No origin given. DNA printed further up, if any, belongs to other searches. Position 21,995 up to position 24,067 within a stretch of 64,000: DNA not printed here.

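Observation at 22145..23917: Fusion of a SAM-dependent methyltransferase domain to a GT9 heptosyltransferase-like domain in one 590-aa protein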

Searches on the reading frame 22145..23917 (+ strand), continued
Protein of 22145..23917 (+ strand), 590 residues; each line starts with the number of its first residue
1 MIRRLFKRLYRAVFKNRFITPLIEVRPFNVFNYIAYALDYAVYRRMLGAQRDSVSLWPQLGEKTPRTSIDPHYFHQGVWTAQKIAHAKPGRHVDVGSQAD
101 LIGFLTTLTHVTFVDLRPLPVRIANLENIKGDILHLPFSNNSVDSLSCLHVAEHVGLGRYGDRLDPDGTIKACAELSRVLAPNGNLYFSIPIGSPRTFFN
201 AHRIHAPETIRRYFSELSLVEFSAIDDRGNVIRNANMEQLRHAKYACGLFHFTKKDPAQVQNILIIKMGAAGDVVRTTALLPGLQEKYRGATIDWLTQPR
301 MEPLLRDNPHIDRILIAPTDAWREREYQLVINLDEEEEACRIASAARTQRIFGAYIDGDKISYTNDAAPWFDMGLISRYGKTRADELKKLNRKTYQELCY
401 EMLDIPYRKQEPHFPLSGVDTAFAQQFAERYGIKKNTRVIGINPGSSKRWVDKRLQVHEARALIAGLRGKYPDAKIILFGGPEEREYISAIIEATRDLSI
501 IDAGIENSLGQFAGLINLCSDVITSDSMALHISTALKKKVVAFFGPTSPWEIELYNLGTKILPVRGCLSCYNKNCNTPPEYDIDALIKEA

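Call 17: find_related_loci(query=A1, collection=genome_contigs, flank=10000)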
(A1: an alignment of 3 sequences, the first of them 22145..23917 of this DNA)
Query A1 (590 aa) in genome_contigs; peptide patterns used: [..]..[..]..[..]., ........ (x = any residue, [..] = any of these).
309 stretches matched a pattern; 241 encode a relative of the query (tblastn E <= 1e-3); the best 80 are kept; 80 distinct loci.
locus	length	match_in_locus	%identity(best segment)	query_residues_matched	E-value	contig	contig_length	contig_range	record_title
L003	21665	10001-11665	35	29-576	1e-95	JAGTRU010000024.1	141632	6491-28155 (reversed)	MAG: Proteobacteria bacterium isolate CTSoil_122 scaffold_76, whole genome shotgun sequence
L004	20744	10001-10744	55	4-254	4e-89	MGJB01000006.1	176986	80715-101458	MAG: Candidatus Yanofskybacteria bacterium RIFCSPHIGHO2_01_FULL_41_26 rifcsphigho2_01_scaffold_164, whole genome shotgun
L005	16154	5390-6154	55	1-254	6e-87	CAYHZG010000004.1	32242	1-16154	MAG TPA_asm: uncultured Candidatus Saccharibacteria bacterium isolate ERP119705_co17_617 genome assembly, contig: NODE_1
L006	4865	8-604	63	56-254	5e-82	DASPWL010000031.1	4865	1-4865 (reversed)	MAG TPA_asm: Candidatus Paceibacterota bacterium isolate SMAG_U11540 k141_1238815, whole genome shotgun sequence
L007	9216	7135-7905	52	2-254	2e-80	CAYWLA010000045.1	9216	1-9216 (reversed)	MAG TPA_asm: uncultured Methanosarcinales archaeon isolate SRP178699_co1_467 genome assembly, contig: NODE_10491_length_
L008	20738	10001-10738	54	11-255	2e-78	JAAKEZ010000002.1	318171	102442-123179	Candidatus Bathyarchaeota archaeon A05DMB-2 NODE_19_length_318171_cov_10.387249, whole genome shotgun sequence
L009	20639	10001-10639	58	43-254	4e-78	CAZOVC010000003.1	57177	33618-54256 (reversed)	MAG TPA_asm: uncultured Candidatus Saccharibacteria bacterium isolate binchicken_co100_437 genome assembly, contig: NODE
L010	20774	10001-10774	52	4-254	2e-77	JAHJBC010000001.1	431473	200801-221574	MAG: Gammaproteobacteria bacterium isolate Modern_marine.mb.240 Modern_marine.mb.240_k141_160282, whole genome shotgun s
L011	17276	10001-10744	51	2-255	8e-77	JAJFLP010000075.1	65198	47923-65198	MAG: Verrucomicrobia bacterium isolate OFTM198 OFTM198_74, whole genome shotgun sequence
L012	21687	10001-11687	52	23-576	8e-82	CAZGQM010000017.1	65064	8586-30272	MAG TPA_asm: uncultured Geoanaerobacter sp. isolate SRP302447_co2_673 genome assembly, contig: NODE_1337_length_65064_co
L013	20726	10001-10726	51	17-255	1e-76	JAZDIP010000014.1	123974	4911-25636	MAG: bacterium isolate MEGAHIT-group-0.412 k141_16069669, whole genome shotgun sequence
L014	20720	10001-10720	53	16-252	1e-76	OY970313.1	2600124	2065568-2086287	MAG: uncultured Solirubrobacterales bacterium isolate MFD02840.bin.c.2 genome assembly, chromosome: 1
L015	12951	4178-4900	51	17-254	2e-76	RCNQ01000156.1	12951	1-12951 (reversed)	MAG: Bacteroidetes/Chlorobi group bacterium ChocPot_Mid ChocPot_contig_4170, whole genome shotgun sequence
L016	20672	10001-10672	57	33-255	1e-76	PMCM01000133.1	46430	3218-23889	MAG: Ignavibacteriae bacterium isolate fen_1290 73.20120700_E3M.177_contig_159272, whole genome shotgun sequence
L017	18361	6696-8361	53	29-576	2e-83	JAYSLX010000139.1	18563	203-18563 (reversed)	MAG: Geobacteraceae bacterium isolate GFS_10510 GFS_10510_138, whole genome shotgun sequence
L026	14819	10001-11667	53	29-576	4e-80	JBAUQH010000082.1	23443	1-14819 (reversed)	MAG: Gallionella sp. isolate MFD04215_ilm_asm_bin6 k127_210152, whole genome shotgun sequence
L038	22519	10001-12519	52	23-576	3e-73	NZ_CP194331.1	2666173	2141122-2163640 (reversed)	Candidatus Ferrigenium straubiae strain KS chromosome, complete genome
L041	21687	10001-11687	51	23-576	1e-80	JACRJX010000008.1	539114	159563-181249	MAG: Verrucomicrobia bacterium isolate NC_groundwater_1840_Pr3_B-0.1um_61_25 SR-2_scaffold_141_499138, whole genome shot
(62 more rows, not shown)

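Call 23: search_solved_structures(query=window:22145-23917:+, max_evalue=1, show_alignments=3)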
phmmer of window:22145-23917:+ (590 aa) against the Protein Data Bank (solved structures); distinct sequences matched with E-value up to 1: 6.
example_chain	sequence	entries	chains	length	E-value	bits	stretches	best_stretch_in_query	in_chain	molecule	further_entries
3tov_A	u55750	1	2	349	4e-13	51.9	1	263-555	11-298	Glycosyl transferase family 9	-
1psw_A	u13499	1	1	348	9e-08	34.2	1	473-549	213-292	ADP-HEPTOSE LPS HEPTOSYLTRANSFERASE II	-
6dfe_A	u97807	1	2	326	0.00029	22.6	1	262-556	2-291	ADP-heptose--LPS heptosyltransferase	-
2gt1_A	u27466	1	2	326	0.00029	22.6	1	262-556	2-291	Lipopolysaccharide heptosyltransferase-1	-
2h1f_A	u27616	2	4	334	0.00032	22.5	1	262-556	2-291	Lipopolysaccharide heptosyltransferase-1 | Lipopolysaccharide heptosyltransferase 1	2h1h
8up5_P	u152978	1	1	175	0.013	17.1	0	392-419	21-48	KEOPS complex subunit Pcc1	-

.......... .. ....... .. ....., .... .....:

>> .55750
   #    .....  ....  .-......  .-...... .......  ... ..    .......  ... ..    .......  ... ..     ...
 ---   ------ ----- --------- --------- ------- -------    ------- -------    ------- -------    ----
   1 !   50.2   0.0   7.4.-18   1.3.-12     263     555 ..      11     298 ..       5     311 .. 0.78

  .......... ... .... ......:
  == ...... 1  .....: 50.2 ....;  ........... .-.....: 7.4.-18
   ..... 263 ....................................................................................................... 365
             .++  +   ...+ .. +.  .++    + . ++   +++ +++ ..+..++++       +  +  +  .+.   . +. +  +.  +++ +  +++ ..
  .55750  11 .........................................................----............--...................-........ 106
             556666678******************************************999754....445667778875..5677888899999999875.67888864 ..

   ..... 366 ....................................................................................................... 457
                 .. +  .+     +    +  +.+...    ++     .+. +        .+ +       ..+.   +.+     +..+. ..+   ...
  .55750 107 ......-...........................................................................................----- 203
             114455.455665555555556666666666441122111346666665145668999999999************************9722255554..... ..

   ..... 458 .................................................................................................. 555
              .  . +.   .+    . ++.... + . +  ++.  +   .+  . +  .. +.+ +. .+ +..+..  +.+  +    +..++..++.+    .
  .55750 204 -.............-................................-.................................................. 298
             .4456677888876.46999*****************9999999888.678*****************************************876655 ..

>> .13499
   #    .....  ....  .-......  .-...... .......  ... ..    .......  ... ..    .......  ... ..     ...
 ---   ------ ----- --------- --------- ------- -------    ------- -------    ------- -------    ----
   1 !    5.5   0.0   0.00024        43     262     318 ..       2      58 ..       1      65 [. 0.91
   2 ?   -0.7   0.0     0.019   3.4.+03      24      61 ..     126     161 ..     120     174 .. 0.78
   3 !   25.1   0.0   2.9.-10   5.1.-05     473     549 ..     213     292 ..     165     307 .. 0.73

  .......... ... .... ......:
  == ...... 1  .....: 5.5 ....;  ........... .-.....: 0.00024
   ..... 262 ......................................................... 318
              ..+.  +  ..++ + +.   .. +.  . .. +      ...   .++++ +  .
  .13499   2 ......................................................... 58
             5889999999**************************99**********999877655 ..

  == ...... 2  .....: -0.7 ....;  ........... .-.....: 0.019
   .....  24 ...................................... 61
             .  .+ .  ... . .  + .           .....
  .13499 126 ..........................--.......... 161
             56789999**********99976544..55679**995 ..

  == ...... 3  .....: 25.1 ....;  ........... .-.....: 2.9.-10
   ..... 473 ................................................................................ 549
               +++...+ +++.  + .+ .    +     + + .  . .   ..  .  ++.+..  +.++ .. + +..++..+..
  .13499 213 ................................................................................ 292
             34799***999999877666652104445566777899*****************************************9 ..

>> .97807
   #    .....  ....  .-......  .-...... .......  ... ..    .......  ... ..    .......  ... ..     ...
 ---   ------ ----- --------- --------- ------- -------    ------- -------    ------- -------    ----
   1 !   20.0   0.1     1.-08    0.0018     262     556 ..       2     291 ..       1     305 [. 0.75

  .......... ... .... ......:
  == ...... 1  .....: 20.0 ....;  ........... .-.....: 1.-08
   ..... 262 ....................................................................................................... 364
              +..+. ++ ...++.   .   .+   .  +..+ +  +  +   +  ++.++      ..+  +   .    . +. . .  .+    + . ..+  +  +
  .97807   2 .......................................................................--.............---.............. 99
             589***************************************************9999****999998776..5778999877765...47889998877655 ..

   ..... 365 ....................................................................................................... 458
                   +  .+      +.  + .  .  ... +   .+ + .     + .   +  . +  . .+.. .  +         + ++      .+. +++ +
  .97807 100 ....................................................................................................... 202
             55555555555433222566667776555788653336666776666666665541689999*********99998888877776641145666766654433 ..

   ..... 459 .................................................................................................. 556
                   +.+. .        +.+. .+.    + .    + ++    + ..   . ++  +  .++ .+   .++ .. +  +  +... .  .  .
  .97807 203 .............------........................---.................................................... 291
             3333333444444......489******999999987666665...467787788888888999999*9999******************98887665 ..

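Call 30: search_protein_families(library=pfam, proteins=[L003:7844-8977:+, L003:11781-12803:-, L003:12902-13651:-, L003:13741-14646:-, L003:14717-15490:-, L003:15509-16393:-, L003:17484-18230:-, L003:18227-19405:-, L038:10715-11521:+, L038:13534-14172:-], max_evalue=0.01)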
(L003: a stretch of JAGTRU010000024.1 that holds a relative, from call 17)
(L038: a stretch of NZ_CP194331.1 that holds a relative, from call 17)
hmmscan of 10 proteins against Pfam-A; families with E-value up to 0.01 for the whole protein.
L003:7844-8977:+ (377 aa): 4 families
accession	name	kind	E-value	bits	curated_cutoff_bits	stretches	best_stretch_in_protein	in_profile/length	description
PF01041.23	DegT_DnrJ_EryC1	-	6.1e-90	302.5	19.8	1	15-370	7-359/360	DegT/DnrJ/EryC1/StrS aminotransferase family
PF00155.27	Aminotran_1_2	-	3.2e-06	27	19.7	1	49-155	66-186/361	Aminotransferase class I and II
PF01212.27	Beta_elim_lyase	-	0.00037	20.3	27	1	30-198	30-214/288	Beta-eliminating lyase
PF00266.25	Aminotran_5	-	0.0034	16.9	21.5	0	52-161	65-182/371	Aminotransferase class-V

L003:11781-12803:- (340 aa): 1 family
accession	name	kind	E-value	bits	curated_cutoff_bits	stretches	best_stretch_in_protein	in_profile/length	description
PF13524.12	Glyco_trans_1_2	-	7.2e-08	32.9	25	1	245-315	62-130/144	Glycosyl transferase-like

L003:12902-13651:- (249 aa): 0 families

L003:13741-14646:- (301 aa): 1 family
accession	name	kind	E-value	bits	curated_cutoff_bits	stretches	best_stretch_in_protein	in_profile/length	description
PF01531.22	Glyco_transf_11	-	2.1e-31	109.7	23.9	1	114-297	122-295/298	Glycosyl transferase family 11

L003:14717-15490:- (257 aa): 0 families

L003:15509-16393:- (294 aa): 0 families

L003:17484-18230:- (248 aa): 2 families
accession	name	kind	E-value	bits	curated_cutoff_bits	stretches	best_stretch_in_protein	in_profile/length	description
PF00535.33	Glycos_transf_2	-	3.4e-10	40.5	23.3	1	7-164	1-164/168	Glycosyl transferase family 2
PF13641.12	Glyco_tranf_2_3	-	5e-09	36.9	27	1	4-199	2-206/230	Glycosyltransferase like family 2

L003:18227-19405:- (392 aa): 6 families
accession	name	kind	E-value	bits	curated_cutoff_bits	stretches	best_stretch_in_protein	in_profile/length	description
PF00534.26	Glycos_transf_1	-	7.1e-35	120.5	26.4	1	197-362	3-169/172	Glycosyl transferases group 1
PF13692.12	Glyco_trans_1_4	-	1.8e-31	109.8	27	1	211-351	3-141/142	Glycosyl transferases group 1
PF20706.3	GT4-conflict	-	3.1e-17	63.1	26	1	207-378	196-365/385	Family 4 Glycosyltransferase in conflict systems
PF13439.12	Glyco_transf_4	-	7.8e-13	49.2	28.5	1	28-186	1-170/170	Glycosyltransferase Family 4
PF13524.12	Glyco_trans_1_2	-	1e-07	32.5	25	1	272-378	33-142/144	Glycosyl transferase-like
PF13579.12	Glyco_trans_4_4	-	5.8e-07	30.4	29.7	1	29-147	1-127/158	Glycosyl transferase 4-like domain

L038:10715-11521:+ (268 aa): 1 family
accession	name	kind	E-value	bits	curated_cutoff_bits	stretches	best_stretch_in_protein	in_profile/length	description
PF05050.19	Methyltransf_21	-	3.7e-16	60.2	22.7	1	64-211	1-152/173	Methyltransferase FkbM domain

L038:13534-14172:- (212 aa): 0 families

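Call 31: predict_structure(alignment_id=A1)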
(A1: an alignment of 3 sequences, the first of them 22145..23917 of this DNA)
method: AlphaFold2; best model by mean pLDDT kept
length: 590 residues; sequences in the alignment: 3
mean_pLDDT: 50.1   pTM: 0.38
mean pLDDT of the five models: 50.1, 48.7, 43.8, 41.4, 38.9
residues with pLDDT >= 90: 12; 70-90: 114; 50-70: 133; < 50: 331
segments of 3 or more residues with pLDDT < 50: 1-166, 175-181, 189-206, 372-384, 386-418, 446-453, 507-509, 525-590
pLDDT, mean of each block of 10 residues (from residue 1): 42 29 28 41 38 27 28 38 35 34 34 25 25 28 30 34 45 48 51 37 44 60 58 57 51 56 82 53 61 87 72 84 86 83 88 84 65 45 47 43 36 39 72 74 50 59 73 78 67 83 61 56 43 29 27 25 25 29 29
secondary structure, 60 per line:
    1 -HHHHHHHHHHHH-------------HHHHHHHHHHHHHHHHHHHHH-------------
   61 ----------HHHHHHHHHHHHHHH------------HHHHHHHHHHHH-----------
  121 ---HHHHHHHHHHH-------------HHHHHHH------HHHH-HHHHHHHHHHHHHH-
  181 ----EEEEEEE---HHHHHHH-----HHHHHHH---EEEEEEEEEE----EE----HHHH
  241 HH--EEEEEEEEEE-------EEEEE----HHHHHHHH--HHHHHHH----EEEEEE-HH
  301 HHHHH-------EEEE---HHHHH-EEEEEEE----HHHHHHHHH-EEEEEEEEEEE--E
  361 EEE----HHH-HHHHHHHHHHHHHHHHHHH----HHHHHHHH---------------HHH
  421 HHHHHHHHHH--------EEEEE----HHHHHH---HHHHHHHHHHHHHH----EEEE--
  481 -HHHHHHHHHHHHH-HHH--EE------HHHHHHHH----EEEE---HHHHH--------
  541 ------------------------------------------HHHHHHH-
elements in order: H2-13 H27-47 H71-85 H98-109 H124-134 H148-154 H161-164 H166-179 E185-191 H195-201 H207-213 E217-226 H237-242 E245-254 E262-266 H271-278 H281-287 E292-297 H299-305 E313-316 H320-324 E326-332 H337-345 E347-357 E360-363 H372-390 H395-402 H418-430 E439-443 H448-453 H457-470 E475-478 H482-494 H509-516 E521-524 H528-532 H583-589
